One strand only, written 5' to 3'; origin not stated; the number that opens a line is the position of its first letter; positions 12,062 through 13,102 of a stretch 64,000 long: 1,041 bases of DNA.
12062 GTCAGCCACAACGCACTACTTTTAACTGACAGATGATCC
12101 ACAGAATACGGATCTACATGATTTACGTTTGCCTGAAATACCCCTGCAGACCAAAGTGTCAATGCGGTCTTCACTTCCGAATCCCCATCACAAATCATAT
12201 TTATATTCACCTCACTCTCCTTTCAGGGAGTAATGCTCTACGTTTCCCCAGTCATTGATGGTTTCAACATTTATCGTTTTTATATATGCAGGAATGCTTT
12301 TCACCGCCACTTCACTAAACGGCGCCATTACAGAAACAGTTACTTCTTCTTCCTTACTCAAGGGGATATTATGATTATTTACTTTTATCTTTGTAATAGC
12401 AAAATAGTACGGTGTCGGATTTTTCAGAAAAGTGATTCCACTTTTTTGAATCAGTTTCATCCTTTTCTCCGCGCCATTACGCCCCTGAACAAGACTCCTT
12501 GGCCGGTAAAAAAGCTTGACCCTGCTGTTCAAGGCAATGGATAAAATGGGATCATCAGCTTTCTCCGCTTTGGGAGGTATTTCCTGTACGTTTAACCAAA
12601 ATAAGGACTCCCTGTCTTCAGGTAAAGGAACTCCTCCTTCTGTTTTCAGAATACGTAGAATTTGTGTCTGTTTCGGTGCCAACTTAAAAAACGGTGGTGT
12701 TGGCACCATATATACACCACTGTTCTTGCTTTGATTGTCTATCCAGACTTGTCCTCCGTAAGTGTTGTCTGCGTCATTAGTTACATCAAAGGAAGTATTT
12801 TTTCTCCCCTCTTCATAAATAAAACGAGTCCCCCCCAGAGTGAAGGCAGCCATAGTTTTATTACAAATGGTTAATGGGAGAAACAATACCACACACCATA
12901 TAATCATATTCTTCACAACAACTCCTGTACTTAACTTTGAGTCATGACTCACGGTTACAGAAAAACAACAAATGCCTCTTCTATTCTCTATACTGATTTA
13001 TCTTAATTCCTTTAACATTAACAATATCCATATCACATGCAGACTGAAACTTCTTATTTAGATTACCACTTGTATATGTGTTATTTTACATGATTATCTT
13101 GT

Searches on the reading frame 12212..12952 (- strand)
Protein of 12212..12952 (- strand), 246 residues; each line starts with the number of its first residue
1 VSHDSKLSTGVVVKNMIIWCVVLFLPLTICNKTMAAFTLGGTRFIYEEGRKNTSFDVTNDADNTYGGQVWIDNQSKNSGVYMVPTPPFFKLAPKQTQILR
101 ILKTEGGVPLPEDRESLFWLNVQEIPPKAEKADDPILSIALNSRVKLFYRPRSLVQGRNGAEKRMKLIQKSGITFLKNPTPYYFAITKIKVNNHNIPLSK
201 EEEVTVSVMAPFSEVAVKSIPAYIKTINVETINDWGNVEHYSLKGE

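Call 9: search_protein_families(proteins=[window:12212-12952:-], library=ncbifam, max_evalue=1)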
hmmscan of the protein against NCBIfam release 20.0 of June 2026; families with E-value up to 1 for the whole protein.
window:12212-12952:- (246 aa): 22 families
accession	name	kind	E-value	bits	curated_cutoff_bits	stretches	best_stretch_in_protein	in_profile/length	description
NF011758.0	PRK15211.1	equivalog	2.9e-92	308.1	248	1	14-244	2-230/230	fimbrial chaperone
NF007398.0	PRK09926.1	equivalog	1.7e-34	119.4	285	1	22-240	12-241/246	fimbrial chaperone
NF011755.1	PRK15208.1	exception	5.7e-34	117.4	360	1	20-236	3-214/225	long polar fimbrial biogenesis chaperone LpfB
NF011823.0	PRK15295.1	equivalog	4e-33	114.6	309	1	30-237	15-218/227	fimbrial assembly chaperone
NF011818.0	PRK15290.1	equivalog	6.9e-33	114.1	317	1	9-237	13-234/243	fimbrial chaperone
NF011742.0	PRK15195.1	equivalog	5e-31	107.7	327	1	20-238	10-221/230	type 1 fimbria chaperone FimC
NF011827.0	PRK15299.1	equivalog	8.1e-28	97.4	375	1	33-238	20-219/227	fimbrial chaperone protein StiB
NF011782.0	PRK15246.1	equivalog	3.6e-27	95.1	277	1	25-242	18-236/252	fimbrial assembly chaperone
NF011790.0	PRK15254.1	equivalog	8.3e-27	94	370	1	23-239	12-227/247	fimbrial chaperone protein StdC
NF011735.0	PRK15188.1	equivalog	5.9e-26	91.2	365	1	35-237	27-218/228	fimbrial chaperone protein BcfB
NF011739.0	PRK15192.1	equivalog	4.5e-24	85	296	1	15-238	8-222/234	pili/flagellar-assembly chaperone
NF011785.1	PRK15249.1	exception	6.1e-24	84.8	550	1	20-237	14-242/253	fimbrial biogenesis chaperone StbB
NF011764.0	PRK15218.1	equivalog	7.1e-24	84.4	372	1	35-240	18-219/226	fimbrial assembly chaperone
NF008483.0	PRK11385.1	equivalog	5.2e-21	74.9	357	1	20-196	11-191/236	fimbrial chaperone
NF011789.1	PRK15253.1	exception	7.6e-20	71.3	500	1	29-237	12-218/227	fimbrial biogenesis chaperone StcB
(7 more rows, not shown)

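Call 34: search_dna_similar(query=window:12212-12952:-, collection=plasmids, mode=protein, max_evalue=1e-20, max_rows=60, rows=spread)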
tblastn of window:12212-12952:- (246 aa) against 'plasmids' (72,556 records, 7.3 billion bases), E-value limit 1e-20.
Records with a match: 1406; places in all: 1548; records where one place covers at least 80% of the query: 1303.
Best place of each record, by identity: >=99% 7; 60-80% 1; <60% 1398.
By first word of the organism name: Salmonella 512; Escherichia 450; Klebsiella 174; Enterobacter 69; Serratia 57; Pantoea 46; Providencia 16; Acinetobacter 12; Edwardsiella 11; Citrobacter 10; and 19 more.
By predicted mobility (MOB-suite, as given by PLSDB): conjugative 841; non-mobilizable 434; mobilizable 131.
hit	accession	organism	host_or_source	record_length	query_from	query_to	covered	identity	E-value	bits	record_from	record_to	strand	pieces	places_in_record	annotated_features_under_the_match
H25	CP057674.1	Escherichia coli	culture,Pooled sheep faecal samples ...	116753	1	246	100%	99.6%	4e-163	506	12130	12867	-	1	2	fimbrial chaperone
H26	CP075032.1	Salmonella enterica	animal,swine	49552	12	244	95%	52.6%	2e-78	263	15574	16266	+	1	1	pefD: fimbrial chaperone PefD | pefC: outer membrane usher protein PefC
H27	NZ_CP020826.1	Salmonella enterica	food,egg raw whole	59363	12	244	95%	52.6%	2e-78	263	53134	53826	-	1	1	pefD: fimbrial chaperone PefD | pefC: outer membrane usher protein PefC | hypothetical protein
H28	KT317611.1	Salmonella enterica subsp. enterica serovar Enteritidis ...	chicken-abbatoir-Sporadic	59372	12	244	95%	52.6%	2e-78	263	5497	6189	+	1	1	fimbrial chaperone protein | fimbrial protein | membrane protein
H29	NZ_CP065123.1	Salmonella enterica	Homo sapiens,cell culture,stool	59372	12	244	95%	52.6%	2e-78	263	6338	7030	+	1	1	pefD: fimbrial chaperone PefD | pefC: outer membrane usher protein PefC | hypothetical protein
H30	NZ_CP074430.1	Salmonella sp. SJTUF14523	Human faeces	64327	12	244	95%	52.6%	2e-78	263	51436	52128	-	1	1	pefD: fimbrial chaperone PefD | pefC: outer membrane usher protein PefC | hypothetical protein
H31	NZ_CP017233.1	Salmonella enterica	Homo sapiens,blood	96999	12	244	95%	52.6%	2e-78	263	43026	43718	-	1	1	pefD: fimbrial chaperone PefD | pefC: outer membrane usher protein PefC | hypothetical protein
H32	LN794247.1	Salmonella enterica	-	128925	12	244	95%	52.6%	3e-78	263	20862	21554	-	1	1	pefD: Gram-negative pili assemblychaperone | pefC: Fimbrial Usher protein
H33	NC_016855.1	Salmonella enterica subsp. enterica serovar Typhimurium ...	-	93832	12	244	95%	52.6%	4e-78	263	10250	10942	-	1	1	pefD: fimbrial chaperone PefD | pefC: outer membrane usher protein PefC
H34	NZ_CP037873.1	Salmonella enterica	Homo sapiens,stool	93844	12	244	95%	52.6%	4e-78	263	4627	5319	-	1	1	pefD: fimbrial chaperone PefD | pefC: outer membrane usher protein PefC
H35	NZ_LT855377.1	Salmonella enterica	-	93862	12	244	95%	52.6%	4e-78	263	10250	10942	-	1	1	pefD: fimbrial chaperone PefD | pefC: outer membrane usher protein PefC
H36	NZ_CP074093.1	Salmonella enterica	-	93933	12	244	95%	52.6%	4e-78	263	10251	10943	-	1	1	pefD: fimbrial chaperone PefD | pefC: outer membrane usher protein PefC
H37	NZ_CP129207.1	Salmonella enterica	Oyster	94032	12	244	95%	52.6%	4e-78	263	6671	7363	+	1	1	pefD: fimbrial chaperone PefD | pefC: outer membrane usher protein PefC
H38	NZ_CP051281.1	Salmonella enterica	Junco,Cell culture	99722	12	244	95%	52.6%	4e-78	263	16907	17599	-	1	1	pefD: fimbrial chaperone PefD | pefC: outer membrane usher protein PefC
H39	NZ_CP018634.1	Salmonella enterica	human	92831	12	244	95%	52.6%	8e-78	261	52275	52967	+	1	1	pefD: fimbrial chaperone PefD | pefC: outer membrane usher protein PefC | hypothetical protein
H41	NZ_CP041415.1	Escherichia coli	goat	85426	30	244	87%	55.3%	3e-75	254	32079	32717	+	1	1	fimbrial chaperone | hypothetical protein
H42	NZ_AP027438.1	Escherichia coli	Sus scrofa,cell culture,feces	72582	20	243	91%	52.7%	3e-73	248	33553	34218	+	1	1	fedD: F18 fimbrial chaperone FedD | fedE: F18 fimbrial subunit FedE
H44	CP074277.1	Salmonella enterica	environmental,water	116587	12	244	95%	50.2%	3e-68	234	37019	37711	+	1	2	fimbrial chaperone | pefC: PefC/AfrB family outer membrane usher protein | fimbrial protein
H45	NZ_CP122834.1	Escherichia coli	Sus scrofa,feces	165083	27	243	88%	53.2%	2e-72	246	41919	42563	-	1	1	fimbrial chaperone | hypothetical protein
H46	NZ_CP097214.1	Escherichia coli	Mixed culture,feces of piglets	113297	35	244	85%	46.9%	2e-52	189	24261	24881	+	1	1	fimbrial chaperone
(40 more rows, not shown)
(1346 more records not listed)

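Call 35: get_annotated_region(hit=H42, flank=5000)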
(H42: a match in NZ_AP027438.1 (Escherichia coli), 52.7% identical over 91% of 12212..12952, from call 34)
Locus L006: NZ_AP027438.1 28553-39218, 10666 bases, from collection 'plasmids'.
description: Escherichia coli strain EC556 isolate EC556 plasmid pEC556_2, complete sequence
organism: Escherichia coli (NCBI taxid 562)
taxonomy: Bacteria; Pseudomonadota; Gammaproteobacteria; Enterobacterales; Enterobacteriaceae; Escherichia; Escherichia coli
host: -; source: Sus scrofa,cell culture,feces; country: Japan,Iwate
typing (MOB-suite, as given by PLSDB): non-mobilizable; replicon IncFIA,IncX1
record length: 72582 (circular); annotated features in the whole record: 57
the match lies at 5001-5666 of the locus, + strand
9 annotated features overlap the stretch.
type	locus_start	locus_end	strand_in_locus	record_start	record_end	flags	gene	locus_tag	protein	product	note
CDS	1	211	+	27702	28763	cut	-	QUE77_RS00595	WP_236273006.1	IS3 family transposase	-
predicted_resistance_gene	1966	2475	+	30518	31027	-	fedA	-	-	F18 fimbrial major subunit FedA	predicted by amrfinderplus; class ; identity 100.0%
CDS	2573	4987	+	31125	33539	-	fedC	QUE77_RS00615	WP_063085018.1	F18 fimbrial usher protein FedC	-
CDS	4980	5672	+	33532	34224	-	fedD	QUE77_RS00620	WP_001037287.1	F18 fimbrial chaperone FedD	-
CDS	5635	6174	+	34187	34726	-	fedE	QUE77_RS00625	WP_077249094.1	F18 fimbrial subunit FedE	-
predicted_resistance_gene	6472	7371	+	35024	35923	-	fedF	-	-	F18 fimbrial adhesin subunit FedF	predicted by amrfinderplus; class ; identity 99.67%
CDS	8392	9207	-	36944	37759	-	-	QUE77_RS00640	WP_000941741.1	helix-turn-helix transcriptional regulator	GO:0006355 - regulation of DNA-templated transcription [Evidence IEA]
CDS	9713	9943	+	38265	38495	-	-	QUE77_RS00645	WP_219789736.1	hypothetical protein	-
CDS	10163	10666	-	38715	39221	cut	tpx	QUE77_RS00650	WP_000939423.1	thiol peroxidase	-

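Call 36: get_annotated_region(hit=H33, flank=5000)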
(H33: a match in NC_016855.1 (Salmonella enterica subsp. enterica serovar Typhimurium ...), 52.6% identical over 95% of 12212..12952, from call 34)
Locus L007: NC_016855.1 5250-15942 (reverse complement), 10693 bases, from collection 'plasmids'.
description: Salmonella enterica subsp. enterica serovar Typhimurium str. 14028S plasmid unnamed, complete sequence
organism: Salmonella enterica subsp. enterica serovar Typhimurium str. LT2 (NCBI taxid 588858)
taxonomy: Bacteria; Pseudomonadota; Gammaproteobacteria; Enterobacterales; Enterobacteriaceae; Salmonella; Salmonella enterica; Salmonella enterica subsp. enterica serovar Typhimurium str. LT2
host: -; source: -; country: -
typing (MOB-suite, as given by PLSDB): conjugative; replicon IncFIB,IncFII; relaxase MOBF; mating-pair formation MPF_F
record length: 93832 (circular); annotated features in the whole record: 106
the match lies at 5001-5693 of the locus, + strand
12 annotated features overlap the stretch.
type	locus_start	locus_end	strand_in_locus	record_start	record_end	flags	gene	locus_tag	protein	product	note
CDS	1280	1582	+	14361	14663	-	pefB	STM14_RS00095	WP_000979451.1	transcriptional regulator PefB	-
CDS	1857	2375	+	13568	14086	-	pefA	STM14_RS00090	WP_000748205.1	major pilin PefA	-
CDS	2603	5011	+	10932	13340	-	pefC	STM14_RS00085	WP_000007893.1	outer membrane usher protein PefC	-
CDS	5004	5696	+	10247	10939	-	pefD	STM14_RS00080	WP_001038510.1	fimbrial chaperone PefD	-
CDS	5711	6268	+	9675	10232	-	-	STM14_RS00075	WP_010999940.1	membrane protein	-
CDS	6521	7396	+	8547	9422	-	-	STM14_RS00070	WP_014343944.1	hypothetical protein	-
CDS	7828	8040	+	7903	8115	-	pefI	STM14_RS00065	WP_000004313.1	transcriptional regulator PefI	-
CDS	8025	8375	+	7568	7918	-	-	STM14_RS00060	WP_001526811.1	helix-turn-helix transcriptional regulator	GO:0006355 - regulation of DNA-templated transcription [Evidence IEA]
CDS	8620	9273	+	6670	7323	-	-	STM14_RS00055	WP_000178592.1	DsbA family protein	-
CDS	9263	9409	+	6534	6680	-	-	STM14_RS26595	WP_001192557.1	hypothetical protein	-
CDS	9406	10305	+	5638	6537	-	-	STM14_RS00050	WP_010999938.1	YjiK family protein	-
CDS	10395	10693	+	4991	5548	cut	rck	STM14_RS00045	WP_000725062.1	complement resistance protein Rck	-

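Call 46: search_solved_structures(query=L006:6472-7371:+, max_evalue=0.001)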
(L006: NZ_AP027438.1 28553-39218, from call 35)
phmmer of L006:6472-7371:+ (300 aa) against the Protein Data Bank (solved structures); distinct sequences matched with E-value up to 0.001: 1.
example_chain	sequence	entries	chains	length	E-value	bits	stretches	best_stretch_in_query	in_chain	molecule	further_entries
4b4p_A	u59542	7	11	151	1.2e-98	333.3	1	35-185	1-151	F18 FIMBRIAL ADHESIN AC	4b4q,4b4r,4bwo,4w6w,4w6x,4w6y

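Call 65: get_annotated_region(hit=H41, flank=6000)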
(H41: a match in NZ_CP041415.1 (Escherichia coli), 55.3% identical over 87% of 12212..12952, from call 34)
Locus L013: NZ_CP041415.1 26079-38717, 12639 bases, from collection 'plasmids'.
description: Escherichia coli strain STEC719 plasmid pSTEC719_4, complete sequence
organism: Escherichia coli (NCBI taxid 562)
taxonomy: Bacteria; Pseudomonadota; Gammaproteobacteria; Enterobacterales; Enterobacteriaceae; Escherichia; Escherichia coli
host: -; source: goat; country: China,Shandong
typing (MOB-suite, as given by PLSDB): conjugative; replicon IncFIB,IncFIC,rep_cluster_2244; relaxase MOBF; mating-pair formation MPF_F
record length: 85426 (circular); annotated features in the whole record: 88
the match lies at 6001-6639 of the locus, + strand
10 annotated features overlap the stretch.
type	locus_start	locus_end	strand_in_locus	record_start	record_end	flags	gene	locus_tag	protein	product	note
CDS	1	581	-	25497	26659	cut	-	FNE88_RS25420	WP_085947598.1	IS3-like element IS3 family transposase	GO:0006313 - DNA transposition [Evidence IEA]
CDS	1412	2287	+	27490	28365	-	-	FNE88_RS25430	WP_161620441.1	helix-turn-helix domain-containing protein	-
CDS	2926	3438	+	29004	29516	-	-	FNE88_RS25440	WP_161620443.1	fimbrial protein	-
CDS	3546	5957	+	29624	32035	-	pefC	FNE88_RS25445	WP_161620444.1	PefC/AfrB family outer membrane usher protein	-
CDS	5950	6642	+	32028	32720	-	-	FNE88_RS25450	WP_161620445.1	fimbrial chaperone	-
CDS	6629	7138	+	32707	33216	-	-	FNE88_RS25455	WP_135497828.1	hypothetical protein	-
CDS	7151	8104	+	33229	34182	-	-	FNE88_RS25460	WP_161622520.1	hypothetical protein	-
CDS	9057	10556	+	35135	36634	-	-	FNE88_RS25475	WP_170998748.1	alpha/beta hydrolase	-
CDS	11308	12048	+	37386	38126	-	-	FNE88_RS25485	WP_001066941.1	tyrosine-type recombinase/integrase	GO:0015074 - DNA integration [Evidence IEA]; GO:0006310 - DNA recombination [Evidence IEA]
CDS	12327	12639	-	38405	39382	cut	-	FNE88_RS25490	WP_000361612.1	RepB family plasmid replication initiator protein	GO:0006270 - DNA replication initiation [Evidence IEA]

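Call 66: get_annotated_region(hit=H44, flank=6000)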
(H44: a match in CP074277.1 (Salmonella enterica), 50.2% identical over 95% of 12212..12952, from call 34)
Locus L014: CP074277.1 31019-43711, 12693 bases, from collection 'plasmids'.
description: Salmonella enterica subsp. enterica serovar Javiana strain CFSAN006269 plasmid pCFSAN006269, complete sequence
organism: Salmonella enterica (NCBI taxid 363569)
taxonomy: Bacteria; Pseudomonadota; Gammaproteobacteria; Enterobacterales; Enterobacteriaceae; Salmonella; Salmonella enterica
host: -; source: environmental,water; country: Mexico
typing (MOB-suite, as given by PLSDB): conjugative; replicon IncFIB,IncFII,IncFII; relaxase MOBF; mating-pair formation MPF_F
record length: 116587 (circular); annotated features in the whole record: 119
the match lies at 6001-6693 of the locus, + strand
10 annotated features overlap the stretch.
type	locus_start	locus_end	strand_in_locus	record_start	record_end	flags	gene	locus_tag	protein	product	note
CDS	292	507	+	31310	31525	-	-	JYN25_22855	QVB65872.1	hypothetical protein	-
CDS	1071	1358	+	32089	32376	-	-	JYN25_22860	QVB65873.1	transcriptional regulator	-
CDS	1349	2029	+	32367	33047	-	-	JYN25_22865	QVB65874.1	hypothetical protein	-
CDS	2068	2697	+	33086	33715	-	-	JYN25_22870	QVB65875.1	DsbA family protein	-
CDS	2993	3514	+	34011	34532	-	-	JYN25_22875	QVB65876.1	hypothetical protein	-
CDS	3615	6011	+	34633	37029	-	pefC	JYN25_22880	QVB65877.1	PefC/AfrB family outer membrane usher protein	-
CDS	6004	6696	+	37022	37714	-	-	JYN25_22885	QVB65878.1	fimbrial chaperone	-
CDS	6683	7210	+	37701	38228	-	-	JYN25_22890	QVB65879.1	fimbrial protein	-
CDS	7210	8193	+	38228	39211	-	-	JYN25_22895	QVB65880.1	transposase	-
CDS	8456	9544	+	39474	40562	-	-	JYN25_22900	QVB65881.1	hypothetical protein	-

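Call 67: get_annotated_region(hit=H45, flank=6000)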
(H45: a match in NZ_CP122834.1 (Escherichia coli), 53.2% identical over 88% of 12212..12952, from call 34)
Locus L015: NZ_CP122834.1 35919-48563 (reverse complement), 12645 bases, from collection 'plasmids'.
description: Escherichia coli strain ETEC1730 plasmid unnamed2, complete sequence
organism: Escherichia coli (NCBI taxid 562)
taxonomy: Bacteria; Pseudomonadota; Gammaproteobacteria; Enterobacterales; Enterobacteriaceae; Escherichia; Escherichia coli
host: -; source: Sus scrofa,feces; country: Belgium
typing (MOB-suite, as given by PLSDB): conjugative; replicon IncFIB,IncFIC,IncX4,rep_cluster_2244; relaxase MOBF,MOBP; mating-pair formation MPF_T
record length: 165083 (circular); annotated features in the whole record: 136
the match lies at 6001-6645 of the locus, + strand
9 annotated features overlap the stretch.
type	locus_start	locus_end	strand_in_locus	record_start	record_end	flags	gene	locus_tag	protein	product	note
CDS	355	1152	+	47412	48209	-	istB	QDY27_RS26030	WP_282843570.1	IS21-like element IS21 family helper ATPase IstB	-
CDS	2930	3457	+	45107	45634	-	-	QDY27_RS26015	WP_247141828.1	hypothetical protein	-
CDS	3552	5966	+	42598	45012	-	pefC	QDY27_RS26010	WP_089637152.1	PefC/AfrB family outer membrane usher protein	-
CDS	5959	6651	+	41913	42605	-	-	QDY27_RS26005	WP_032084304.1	fimbrial chaperone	-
CDS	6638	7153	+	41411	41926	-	-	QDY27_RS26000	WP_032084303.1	hypothetical protein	-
CDS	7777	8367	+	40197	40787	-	-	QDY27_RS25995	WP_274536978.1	hypothetical protein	-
CDS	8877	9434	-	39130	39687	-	-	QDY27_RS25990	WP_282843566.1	helix-turn-helix transcriptional regulator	GO:0006355 - regulation of DNA-templated transcription [Evidence IEA]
CDS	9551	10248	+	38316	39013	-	-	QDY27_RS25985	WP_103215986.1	IS1-like element IS1A family transposase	GO:0006313 - DNA transposition [Evidence IEA]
CDS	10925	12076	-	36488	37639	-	-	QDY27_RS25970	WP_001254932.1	IS30-like element IS30 family transposase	GO:0006313 - DNA transposition [Evidence IEA]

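Call 68: get_annotated_region(hit=H46, flank=6000)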
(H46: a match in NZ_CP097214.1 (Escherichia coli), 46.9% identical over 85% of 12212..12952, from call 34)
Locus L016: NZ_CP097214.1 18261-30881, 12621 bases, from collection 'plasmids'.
description: Escherichia coli strain BE311 plasmid unnamed1, complete sequence
organism: Escherichia coli (NCBI taxid 562)
taxonomy: Bacteria; Pseudomonadota; Gammaproteobacteria; Enterobacterales; Enterobacteriaceae; Escherichia; Escherichia coli
host: -; source: Mixed culture,feces of piglets; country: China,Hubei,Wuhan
typing (MOB-suite, as given by PLSDB): conjugative; replicon IncFIA,IncFIA,IncFIB; relaxase MOBF,MOBP; mating-pair formation MPF_F
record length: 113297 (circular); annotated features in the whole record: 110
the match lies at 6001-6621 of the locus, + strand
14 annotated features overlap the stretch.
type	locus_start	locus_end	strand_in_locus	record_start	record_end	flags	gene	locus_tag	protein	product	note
CDS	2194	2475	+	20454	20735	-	fanA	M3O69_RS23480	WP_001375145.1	K99 fimbria transcriptional regulator FanA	-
CDS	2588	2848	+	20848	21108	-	-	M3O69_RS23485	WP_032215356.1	adhesin biosynthesis transcription regulatory family protein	-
CDS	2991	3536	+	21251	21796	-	-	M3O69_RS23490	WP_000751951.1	F5 fimbrial major subunit protein FanC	-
predicted_resistance_gene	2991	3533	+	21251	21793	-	fanC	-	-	F5 fimbrial major subunit protein FanC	predicted by amrfinderplus; class ; identity 99.45%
CDS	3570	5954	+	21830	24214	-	pefC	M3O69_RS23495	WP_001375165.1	PefC/AfrB family outer membrane usher protein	-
CDS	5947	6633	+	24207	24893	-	-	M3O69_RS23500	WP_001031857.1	fimbrial chaperone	-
CDS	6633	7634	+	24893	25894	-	-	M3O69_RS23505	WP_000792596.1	protein FanF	-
CDS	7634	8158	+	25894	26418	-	-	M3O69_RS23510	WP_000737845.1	spore coat protein U domain-containing protein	-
CDS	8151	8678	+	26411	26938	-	-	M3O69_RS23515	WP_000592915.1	hypothetical protein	-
CDS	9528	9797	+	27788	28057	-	-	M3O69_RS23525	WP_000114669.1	DUF1778 domain-containing protein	-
CDS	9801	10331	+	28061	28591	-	-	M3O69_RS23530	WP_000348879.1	GNAT family N-acetyltransferase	-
CDS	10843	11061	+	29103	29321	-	ccdA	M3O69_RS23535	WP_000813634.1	type II toxin-antitoxin system antitoxin CcdA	-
CDS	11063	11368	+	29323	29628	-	ccdB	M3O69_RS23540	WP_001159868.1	type II toxin-antitoxin system toxin CcdB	-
CDS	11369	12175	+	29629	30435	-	-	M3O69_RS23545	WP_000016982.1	site-specific integrase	GO:0015074 - DNA integration [Evidence IEA]; GO:0006310 - DNA recombination [Evidence IEA]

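Call 96: search_protein_families(proteins=[L006:6472-7371:+, L007:6521-7396:+, L006:5635-6174:+, L007:5711-6268:+, L013:7151-8104:+], library=ncbifam, max_evalue=0.1)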
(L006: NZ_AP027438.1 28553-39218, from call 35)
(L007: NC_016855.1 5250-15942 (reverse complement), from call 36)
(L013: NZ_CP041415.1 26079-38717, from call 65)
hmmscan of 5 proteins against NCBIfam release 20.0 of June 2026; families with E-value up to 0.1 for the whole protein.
L006:6472-7371:+ (300 aa): 0 families

L007:6521-7396:+ (291 aa): 0 families

L006:5635-6174:+ (179 aa): 0 families

L007:5711-6268:+ (185 aa): 1 family
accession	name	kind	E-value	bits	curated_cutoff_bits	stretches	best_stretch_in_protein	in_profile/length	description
NF041894.1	MXAN_6652_fam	equivalog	0.049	13.2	200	1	29-96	103-162/203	MXAN_6652 family MXYO-CTERM-anchored protein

L013:7151-8104:+ (317 aa): 0 families

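Call 98: profile_search(protein=L006:6472-7371:+)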
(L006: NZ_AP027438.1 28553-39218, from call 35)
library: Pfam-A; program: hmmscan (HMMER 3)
A. the first sequence (300 residues): domains with independent E <= 10: 0; with E <= 0.001: 0
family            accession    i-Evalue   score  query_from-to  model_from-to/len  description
(no Pfam family matches the first sequence, even at E <= 10)

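Call 99: profile_search(protein=L007:6521-7396:+)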
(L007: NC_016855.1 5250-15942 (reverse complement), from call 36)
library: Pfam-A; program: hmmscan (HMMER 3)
A. the first sequence (291 residues): domains with independent E <= 10: 1; with E <= 0.001: 0
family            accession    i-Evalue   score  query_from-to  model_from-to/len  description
DUF5963           PF19388.4        0.72    10.5       2-58          7-63/83  Family of unknown function (DUF5963)
